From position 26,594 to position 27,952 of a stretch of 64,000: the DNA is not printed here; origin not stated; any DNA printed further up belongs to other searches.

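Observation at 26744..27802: FliH carries an intact N-terminal phospho-receiver domain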

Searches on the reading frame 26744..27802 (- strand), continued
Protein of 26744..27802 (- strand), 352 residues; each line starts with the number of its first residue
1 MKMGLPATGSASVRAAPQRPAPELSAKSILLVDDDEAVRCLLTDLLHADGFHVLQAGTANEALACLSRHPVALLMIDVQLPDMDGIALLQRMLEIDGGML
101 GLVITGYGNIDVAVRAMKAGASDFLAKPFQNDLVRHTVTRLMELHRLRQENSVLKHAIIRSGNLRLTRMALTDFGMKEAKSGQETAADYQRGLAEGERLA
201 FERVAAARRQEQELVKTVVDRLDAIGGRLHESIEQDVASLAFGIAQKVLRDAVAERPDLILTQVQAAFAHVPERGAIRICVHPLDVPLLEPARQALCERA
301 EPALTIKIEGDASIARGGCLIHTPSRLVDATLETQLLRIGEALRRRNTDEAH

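Call 36: search_protein_representatives(alignment_id=A2)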
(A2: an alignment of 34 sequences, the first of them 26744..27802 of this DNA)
Query: 34 sequences, 349 profile positions. Proteins with E-value up to 0.001 (for the whole library): 1644529; up to 1e-10: 516759; up to 1e-30: 9317. The best 150 are listed.
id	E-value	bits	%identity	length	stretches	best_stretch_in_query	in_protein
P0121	2.4e-139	480.5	-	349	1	9-346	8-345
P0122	3.6e-136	470.0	-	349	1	7-348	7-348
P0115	9.3e-130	449.0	-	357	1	8-346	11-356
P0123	7.4e-125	432.9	-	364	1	7-347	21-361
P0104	2.7e-124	431.0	-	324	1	27-347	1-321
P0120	8.6e-122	422.8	-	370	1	4-346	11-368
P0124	1.1e-117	409.3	-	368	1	22-348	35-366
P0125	1.4e-116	405.6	-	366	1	19-345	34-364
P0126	2.0e-113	395.3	-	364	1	16-348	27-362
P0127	4.2e-112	390.9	-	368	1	21-347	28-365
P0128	4.9e-92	324.9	-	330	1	17-309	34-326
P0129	1.4e-89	316.8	-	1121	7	21-130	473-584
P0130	1.5e-85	303.6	-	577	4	26-141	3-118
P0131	1.9e-84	300.0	-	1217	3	14-143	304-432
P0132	3.0e-82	292.7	-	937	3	24-144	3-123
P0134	1.6e-73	264.0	-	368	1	12-346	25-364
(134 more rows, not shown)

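Call 37: fold_search(model_id=the predicted structure, library=pdb)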
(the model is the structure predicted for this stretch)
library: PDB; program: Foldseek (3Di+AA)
matches with E <= 10: 1675; with E <= 0.001: 614
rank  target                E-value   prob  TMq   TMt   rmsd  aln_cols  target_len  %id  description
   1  4d6y_A                2.2e-11  1.00  0.32  0.93   1.0       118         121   34  Crystal structure of the receiver domain of NtrX from Brucella abortus in complex with beryllofluoride and magnesium (released 2015-07-08)
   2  4l4u                  2.4e-11  1.00  0.37  0.34   2.0       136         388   35  Crystal structure of construct containing A. aeolicus NtrC1 receiver, central and DNA binding domains (released 2013-08-28)
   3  3crn_B                2.5e-11  1.00  0.32  0.85   1.8       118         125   35  Crystal structure of response regulator receiver domain protein (CheY-like) from Methanospirillum hungatei JF-1 (released 2008-04-22)
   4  3crn_A                7.8e-11  1.00  0.34  0.87   2.0       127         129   32  Crystal structure of response regulator receiver domain protein (CheY-like) from Methanospirillum hungatei JF-1 (released 2008-04-22)
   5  1zy2_A                1.4e-10  1.00  0.35  0.85   1.5       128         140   36  Crystal structure of the phosphorylated receiver domain of the transcription regulator NtrC1 from Aquifex aeolicus (released 2005-08-16)
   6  6ifh                  1.6e-10  1.00  0.33  0.94   1.1       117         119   32  Unphosphorylated Spo0F from Paenisporosarcina sp. TG-14 (released 2019-01-16)
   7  3jte                  1.7e-10  1.00  0.33  0.89   1.6       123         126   27  Crystal structure of response regulator receiver domain Protein from clostridium thermocellum (released 2009-09-22)
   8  1ny5_B                2.0e-10  1.00  0.36  0.33   5.5       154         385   32  Crystal structure of sigm54 activator (AAA+ ATPase) in the inactive state (released 2003-11-11)
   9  3gl9_B                2.3e-10  1.00  0.32  0.92   1.2       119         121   28  The structure of a histidine kinase-response regulator complex sheds light into two-component signaling and reveals a  (released 2009-10-27)
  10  5m7n_A                2.6e-10  1.00  0.36  0.28   1.4       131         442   34  Crystal structure of NtrX from Brucella abortus in complex with ATP processed with the CrystalDirect automated mountin (released 2017-01-25)
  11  6c40_B                2.6e-10  1.00  0.32  0.92   1.3       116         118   28  CheY41PyTyrD54K from Thermotoga maritima (released 2018-10-17)
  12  5m7o_A                2.8e-10  1.00  0.35  0.28   1.2       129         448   34  Crystal structure of NtrX from Brucella abortus processed with the CrystalDirect automated mounting and cryo-cooling t (released 2017-01-25)
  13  5m7p_A                2.9e-10  1.00  0.35  0.28   1.2       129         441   34  Crystal structure of NtrX from Brucella abortus in complex with ADP processed with the CrystalDirect automated mountin (released 2017-01-25)
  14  3w9s_A                3.1e-10  1.00  0.32  0.94   1.2       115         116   27  Crystal Structure Analysis of the N-terminal Receiver domain of Response Regulator PmrA (released 2013-07-24)
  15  2a9o                  3.3e-10  1.00  0.32  0.94   1.3       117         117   24  Crystal structures of an activated YycF homologue, the essential response regulator from S.pneumoniae in complex with Be (released 2006-09-26)
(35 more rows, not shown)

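Call 45: find_homologous_proteins(query=P0134, max_evalue=1e-10)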
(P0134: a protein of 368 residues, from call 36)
Query P0134 (368 aa): 21 proteins with E <= 1e-10 among 8000 candidates.
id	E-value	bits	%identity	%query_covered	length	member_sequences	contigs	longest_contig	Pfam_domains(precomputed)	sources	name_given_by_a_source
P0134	9.0e-231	783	100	100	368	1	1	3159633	PF02108.22,PF00072.31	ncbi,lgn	ncbi:MAG: FliH/SctL family protein [Nitrospiraceae bacterium]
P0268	1.2e-105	372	51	100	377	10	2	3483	PF02108.22,PF00072.31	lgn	-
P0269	3.2e-95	337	51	94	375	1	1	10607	PF02108.22,PF00072.31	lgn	-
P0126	5.5e-83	297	44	96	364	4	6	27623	PF02108.22,PF06635.17,PF00072.31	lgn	-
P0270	5.3e-80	287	44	96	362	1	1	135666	PF02108.22,PF00072.31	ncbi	-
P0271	9.6e-78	280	44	92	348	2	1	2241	PF02108.22,PF00072.31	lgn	-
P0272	5.7e-77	277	43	93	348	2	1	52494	PF02108.22,PF00072.31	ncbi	-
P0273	7.4e-77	277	42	97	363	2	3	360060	PF02108.22,PF00072.31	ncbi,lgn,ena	-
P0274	2.2e-76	276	41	96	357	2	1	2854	PF02108.22,PF06635.17,PF00072.31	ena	-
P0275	1.1e-73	267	43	90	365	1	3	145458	PF02108.22,PF00072.31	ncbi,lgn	-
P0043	3.3e-48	183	37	86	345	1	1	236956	PF02108.22,PF00072.31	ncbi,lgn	ncbi:MAG: response regulator [Nitrospirota bacterium]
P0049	3.5e-42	163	33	97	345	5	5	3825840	PF02108.22,PF00072.31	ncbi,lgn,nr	ncbi:MAG TPA: response regulator [Nitrospiraceae bacterium]|nr:response regulator [Nitrospiraceae ba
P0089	8.9e-41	158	34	89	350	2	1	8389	PF02108.22,PF00072.31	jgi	jgi:FixJ family two-component response regulator/flagellar biosynthesis/type III secretory pathway p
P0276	6.4e-40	156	32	87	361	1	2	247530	PF02108.22,PF00072.31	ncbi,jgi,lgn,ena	jgi:DNA-binding response OmpR family regulator/F0F1-type ATP synthase delta subunit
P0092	6.7e-40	156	32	86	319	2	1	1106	PF02108.22,PF00072.31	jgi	jgi:DNA-binding response OmpR family regulator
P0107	3.7e-39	153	35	88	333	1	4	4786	PF02108.22,PF00072.31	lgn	-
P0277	8.5e-37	145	33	86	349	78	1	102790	PF02108.22,PF00213.24,PF00072.31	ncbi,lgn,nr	ncbi:MAG: F0F1 ATP synthase subunit delta [Nitrospira sp.]|nr:F0F1 ATP synthase subunit delta [Nitro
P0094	8.5e-37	145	34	88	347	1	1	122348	PF02108.22,PF00072.31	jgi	-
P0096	4.5e-36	143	33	88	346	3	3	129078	PF02108.22,PF00072.31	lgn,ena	-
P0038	4.4e-35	140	32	88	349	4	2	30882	PF02108.22,PF00072.31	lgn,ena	-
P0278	3.2e-11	61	32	43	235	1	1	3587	PF02108.22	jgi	-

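Call 51: find_encoding_contigs(protein=P0028, flank=10000, max_places=1)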
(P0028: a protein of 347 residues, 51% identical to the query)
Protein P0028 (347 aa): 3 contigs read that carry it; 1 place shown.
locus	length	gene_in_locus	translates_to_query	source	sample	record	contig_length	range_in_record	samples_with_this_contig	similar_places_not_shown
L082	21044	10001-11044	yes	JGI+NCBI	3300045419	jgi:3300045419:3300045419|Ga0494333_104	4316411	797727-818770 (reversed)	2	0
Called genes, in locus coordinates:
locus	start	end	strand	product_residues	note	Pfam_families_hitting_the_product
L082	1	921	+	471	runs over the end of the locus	PF00072:Response_reg, PF00158:Sigma54_activat, PF14532:Sigma54_activ_2, PF07728:AAA_5 (weak), PF25601:AAA_lid_14, PF02954:HTH_8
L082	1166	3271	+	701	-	PF00515:TPR_1 (faint), PF07719:TPR_2 (faint), PF13174:TPR_6 (faint), PF13176:TPR_7 (faint), PF13424:TPR_12 (faint), PF13428:TPR_14 (faint), PF14559:TPR_19 (faint), PF13432:TPR_16 (weak), +2 more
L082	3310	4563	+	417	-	PF08448:PAS_4 (faint), PF00989:PAS (weak), PF00512:HisKA, PF02518:HATPase_c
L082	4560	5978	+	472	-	PF00072:Response_reg, PF00158:Sigma54_activat, PF01078:Mg_chelatase (faint), PF14532:Sigma54_activ_2, PF00004:AAA (weak), PF07728:AAA_5, PF25601:AAA_lid_14, PF02954:HTH_8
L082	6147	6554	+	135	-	-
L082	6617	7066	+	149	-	PF00460:Flg_bb_rod (weak), PF06429:Flg_bbr_C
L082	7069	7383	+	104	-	PF02049:FliE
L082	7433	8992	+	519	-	PF01514:YscJ_FliF, PF08345:YscJ_FliF_C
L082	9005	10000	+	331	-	PF03448:MgtE_N (faint), PF14842:FliG_N, PF14841:FliG_M, PF14842:FliG_N (weak), PF01706:FliG_C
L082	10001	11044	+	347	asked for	PF00072:Response_reg, PF02108:FliH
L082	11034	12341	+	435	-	PF02874:ATP-synt_ab_N, PF00006:ATP-synt_ab, PF18269:T3SS_ATPase_C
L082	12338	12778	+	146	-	PF02050:FliJ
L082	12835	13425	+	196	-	PF03448:MgtE_N (weak)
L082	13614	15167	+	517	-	PF02120:Flg_hook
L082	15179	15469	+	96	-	PF03963:FlgD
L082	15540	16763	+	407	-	PF00460:Flg_bb_rod (faint), PF22692:LlgE_F_G_D1, PF07559:FlgE_D2, PF06429:Flg_bbr_C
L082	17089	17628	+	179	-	PF03748:FliL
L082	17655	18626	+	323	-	PF02154:FliM, PF01052:FliMN_C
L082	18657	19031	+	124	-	PF28396:SepQ_C (weak), PF01052:FliMN_C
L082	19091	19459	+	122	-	PF04347:FliO (weak)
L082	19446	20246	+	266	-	PF00813:FliP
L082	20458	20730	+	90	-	PF01313:Bac_export_3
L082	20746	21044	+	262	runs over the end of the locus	PF01311:Bac_export_1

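Call 52: find_encoding_contigs(protein=P0134, flank=10000, max_places=1)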
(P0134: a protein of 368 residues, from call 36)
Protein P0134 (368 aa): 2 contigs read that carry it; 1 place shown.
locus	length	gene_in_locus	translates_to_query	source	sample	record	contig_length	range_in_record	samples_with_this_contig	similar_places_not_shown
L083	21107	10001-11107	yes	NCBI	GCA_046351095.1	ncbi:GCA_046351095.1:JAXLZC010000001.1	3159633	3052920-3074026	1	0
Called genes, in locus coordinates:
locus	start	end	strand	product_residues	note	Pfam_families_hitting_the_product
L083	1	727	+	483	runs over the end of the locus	PF00072:Response_reg, PF00158:Sigma54_activat, PF14532:Sigma54_activ_2, PF07728:AAA_5, PF25601:AAA_lid_14, PF02954:HTH_8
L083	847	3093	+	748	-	PF13428:TPR_14 (faint), PF13432:TPR_16 (faint), PF13174:TPR_6 (faint), PF13424:TPR_12 (faint), PF14559:TPR_19 (faint)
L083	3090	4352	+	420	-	PF00989:PAS (weak), PF13188:PAS_8 (weak), PF08448:PAS_4 (faint), PF13426:PAS_9 (weak), PF00512:HisKA, PF02518:HATPase_c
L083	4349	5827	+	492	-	PF01078:Mg_chelatase (faint), PF00072:Response_reg, PF00158:Sigma54_activat, PF14532:Sigma54_activ_2, PF07728:AAA_5 (weak), PF25601:AAA_lid_14, PF02954:HTH_8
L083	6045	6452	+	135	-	-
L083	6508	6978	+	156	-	PF00460:Flg_bb_rod (weak), PF06429:Flg_bbr_C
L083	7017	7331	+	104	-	PF02049:FliE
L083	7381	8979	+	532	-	PF01514:YscJ_FliF, PF08345:YscJ_FliF_C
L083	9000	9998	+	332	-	PF03448:MgtE_N (faint), PF14842:FliG_N, PF14841:FliG_M, PF14842:FliG_N (weak), PF01706:FliG_C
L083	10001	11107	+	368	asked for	PF00072:Response_reg, PF02108:FliH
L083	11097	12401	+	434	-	PF02874:ATP-synt_ab_N (weak), PF00006:ATP-synt_ab, PF18269:T3SS_ATPase_C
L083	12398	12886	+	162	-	PF02050:FliJ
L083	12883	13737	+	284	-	-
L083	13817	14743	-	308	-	PF01656:CbiA, PF10609:ParA, PF13614:AAA_31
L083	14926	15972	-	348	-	PF00072:Response_reg, PF01339:CheB_methylest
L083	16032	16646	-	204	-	PF03975:CheD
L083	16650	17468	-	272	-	PF03705:CheR_N, PF08242:Methyltransf_12 (faint), PF01739:CheR, PF08241:Methyltransf_11 (faint), PF13649:Methyltransf_25 (faint)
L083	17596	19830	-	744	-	PF08447:PAS_3, PF08448:PAS_4, PF13426:PAS_9, PF08447:PAS_3, PF08448:PAS_4, PF13426:PAS_9, PF08447:PAS_3, PF00015:MCPsignal, +1 more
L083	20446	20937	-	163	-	PF01584:CheW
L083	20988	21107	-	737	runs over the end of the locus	PF08447:PAS_3, PF08448:PAS_4, PF13426:PAS_9, PF08447:PAS_3, PF08448:PAS_4, PF13426:PAS_9, PF08448:PAS_4, PF13426:PAS_9, +7 more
